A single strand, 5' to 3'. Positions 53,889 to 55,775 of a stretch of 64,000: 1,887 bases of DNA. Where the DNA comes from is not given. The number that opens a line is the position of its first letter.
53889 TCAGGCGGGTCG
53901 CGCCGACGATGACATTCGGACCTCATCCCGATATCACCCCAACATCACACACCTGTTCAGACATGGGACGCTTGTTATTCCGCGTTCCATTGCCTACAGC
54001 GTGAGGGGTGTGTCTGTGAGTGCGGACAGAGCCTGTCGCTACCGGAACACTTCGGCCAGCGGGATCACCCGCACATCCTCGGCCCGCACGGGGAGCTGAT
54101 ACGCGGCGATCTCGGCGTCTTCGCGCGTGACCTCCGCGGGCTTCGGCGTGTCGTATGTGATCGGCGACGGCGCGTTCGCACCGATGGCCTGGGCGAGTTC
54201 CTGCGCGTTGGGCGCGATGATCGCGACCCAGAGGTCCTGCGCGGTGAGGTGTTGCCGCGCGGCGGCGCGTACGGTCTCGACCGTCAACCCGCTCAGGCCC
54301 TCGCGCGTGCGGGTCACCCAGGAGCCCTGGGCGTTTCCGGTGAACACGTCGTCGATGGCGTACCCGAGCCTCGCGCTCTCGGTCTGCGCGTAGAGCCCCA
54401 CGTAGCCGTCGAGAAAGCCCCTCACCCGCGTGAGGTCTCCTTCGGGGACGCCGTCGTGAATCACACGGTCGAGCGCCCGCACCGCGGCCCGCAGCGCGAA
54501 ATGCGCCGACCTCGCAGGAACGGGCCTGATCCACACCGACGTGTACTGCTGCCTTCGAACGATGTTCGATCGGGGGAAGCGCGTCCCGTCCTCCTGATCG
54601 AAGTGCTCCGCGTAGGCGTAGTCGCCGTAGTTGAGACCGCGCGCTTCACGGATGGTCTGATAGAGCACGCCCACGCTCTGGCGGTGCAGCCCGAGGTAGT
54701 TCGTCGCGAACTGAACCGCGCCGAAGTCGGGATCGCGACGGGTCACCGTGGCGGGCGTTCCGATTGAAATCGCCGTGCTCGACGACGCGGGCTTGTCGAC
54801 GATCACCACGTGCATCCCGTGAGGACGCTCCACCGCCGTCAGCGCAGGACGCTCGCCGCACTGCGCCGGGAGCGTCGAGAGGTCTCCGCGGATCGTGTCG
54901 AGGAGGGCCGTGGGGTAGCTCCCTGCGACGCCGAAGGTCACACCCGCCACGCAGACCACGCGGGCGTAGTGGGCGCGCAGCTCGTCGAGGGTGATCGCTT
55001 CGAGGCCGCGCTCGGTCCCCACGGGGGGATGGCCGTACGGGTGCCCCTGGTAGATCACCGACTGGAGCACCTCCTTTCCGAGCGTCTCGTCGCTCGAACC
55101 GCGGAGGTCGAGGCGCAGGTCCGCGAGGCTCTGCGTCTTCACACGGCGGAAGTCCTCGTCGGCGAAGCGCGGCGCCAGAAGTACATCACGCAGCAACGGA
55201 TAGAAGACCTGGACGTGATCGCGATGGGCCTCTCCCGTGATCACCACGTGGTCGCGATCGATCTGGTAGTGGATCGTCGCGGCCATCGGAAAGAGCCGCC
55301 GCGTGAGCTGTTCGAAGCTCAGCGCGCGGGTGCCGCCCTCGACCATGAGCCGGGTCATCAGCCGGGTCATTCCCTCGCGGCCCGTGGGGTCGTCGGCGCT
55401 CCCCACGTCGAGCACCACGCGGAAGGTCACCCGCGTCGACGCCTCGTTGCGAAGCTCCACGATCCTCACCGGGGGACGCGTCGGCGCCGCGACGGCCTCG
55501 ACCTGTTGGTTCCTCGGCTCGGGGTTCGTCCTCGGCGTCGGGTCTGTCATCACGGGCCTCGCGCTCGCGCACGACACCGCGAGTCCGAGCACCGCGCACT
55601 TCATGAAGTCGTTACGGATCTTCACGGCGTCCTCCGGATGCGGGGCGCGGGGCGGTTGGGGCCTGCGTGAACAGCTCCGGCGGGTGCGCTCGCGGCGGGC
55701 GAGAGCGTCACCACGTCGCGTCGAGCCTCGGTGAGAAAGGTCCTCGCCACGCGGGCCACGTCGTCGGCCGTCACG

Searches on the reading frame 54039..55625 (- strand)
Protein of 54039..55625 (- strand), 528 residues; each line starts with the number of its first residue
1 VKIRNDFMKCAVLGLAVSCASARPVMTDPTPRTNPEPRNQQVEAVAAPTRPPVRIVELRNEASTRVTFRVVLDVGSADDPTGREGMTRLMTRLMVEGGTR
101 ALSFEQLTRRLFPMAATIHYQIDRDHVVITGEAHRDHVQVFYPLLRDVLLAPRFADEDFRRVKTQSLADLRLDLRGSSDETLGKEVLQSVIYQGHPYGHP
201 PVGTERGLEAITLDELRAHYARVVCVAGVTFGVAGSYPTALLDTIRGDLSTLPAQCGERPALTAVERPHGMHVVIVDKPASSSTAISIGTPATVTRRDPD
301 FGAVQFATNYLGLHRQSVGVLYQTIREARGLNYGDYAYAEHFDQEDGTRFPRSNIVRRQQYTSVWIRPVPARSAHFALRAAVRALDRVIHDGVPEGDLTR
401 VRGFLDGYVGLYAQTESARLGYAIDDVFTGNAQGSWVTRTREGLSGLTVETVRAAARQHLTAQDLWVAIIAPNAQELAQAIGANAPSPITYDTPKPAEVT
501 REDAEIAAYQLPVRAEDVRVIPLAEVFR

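Call 53: find_related_loci(query=window:54039-55625:-, collection=metagenome_contigs, flank=10000)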
Query window:54039-55625:- (528 aa) in metagenome_contigs; peptide patterns used: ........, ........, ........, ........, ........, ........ (x = any residue, [..] = any of these).
111 stretches matched a pattern; 37 encode a relative of the query (tblastn E <= 1e-3); 37 distinct loci.
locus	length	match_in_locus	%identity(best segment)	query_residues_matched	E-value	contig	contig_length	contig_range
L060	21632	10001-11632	54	12-527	0e+0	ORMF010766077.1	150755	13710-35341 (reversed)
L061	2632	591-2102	47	24-528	4e-143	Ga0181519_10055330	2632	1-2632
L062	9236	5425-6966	43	16-528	4e-121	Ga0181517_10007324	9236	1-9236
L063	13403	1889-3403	38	8-527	4e-120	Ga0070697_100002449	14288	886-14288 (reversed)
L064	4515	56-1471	41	41-527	1e-119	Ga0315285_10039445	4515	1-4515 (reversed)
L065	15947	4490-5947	40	10-527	8e-118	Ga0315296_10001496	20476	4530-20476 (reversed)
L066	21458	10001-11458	40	10-527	8e-118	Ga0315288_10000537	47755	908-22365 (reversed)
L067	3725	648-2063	41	41-527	1e-120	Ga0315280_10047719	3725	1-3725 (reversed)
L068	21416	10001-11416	40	41-527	3e-117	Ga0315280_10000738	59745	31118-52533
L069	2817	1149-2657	37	1-528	3e-115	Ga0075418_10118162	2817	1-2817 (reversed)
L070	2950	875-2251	39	66-528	3e-114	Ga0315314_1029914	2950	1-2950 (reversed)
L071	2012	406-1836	38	37-528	1e-116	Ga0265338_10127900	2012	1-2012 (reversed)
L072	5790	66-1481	38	41-527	8e-110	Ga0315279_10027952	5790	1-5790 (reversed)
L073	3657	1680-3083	38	58-527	1e-109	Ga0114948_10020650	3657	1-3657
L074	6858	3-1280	42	99-527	3e-107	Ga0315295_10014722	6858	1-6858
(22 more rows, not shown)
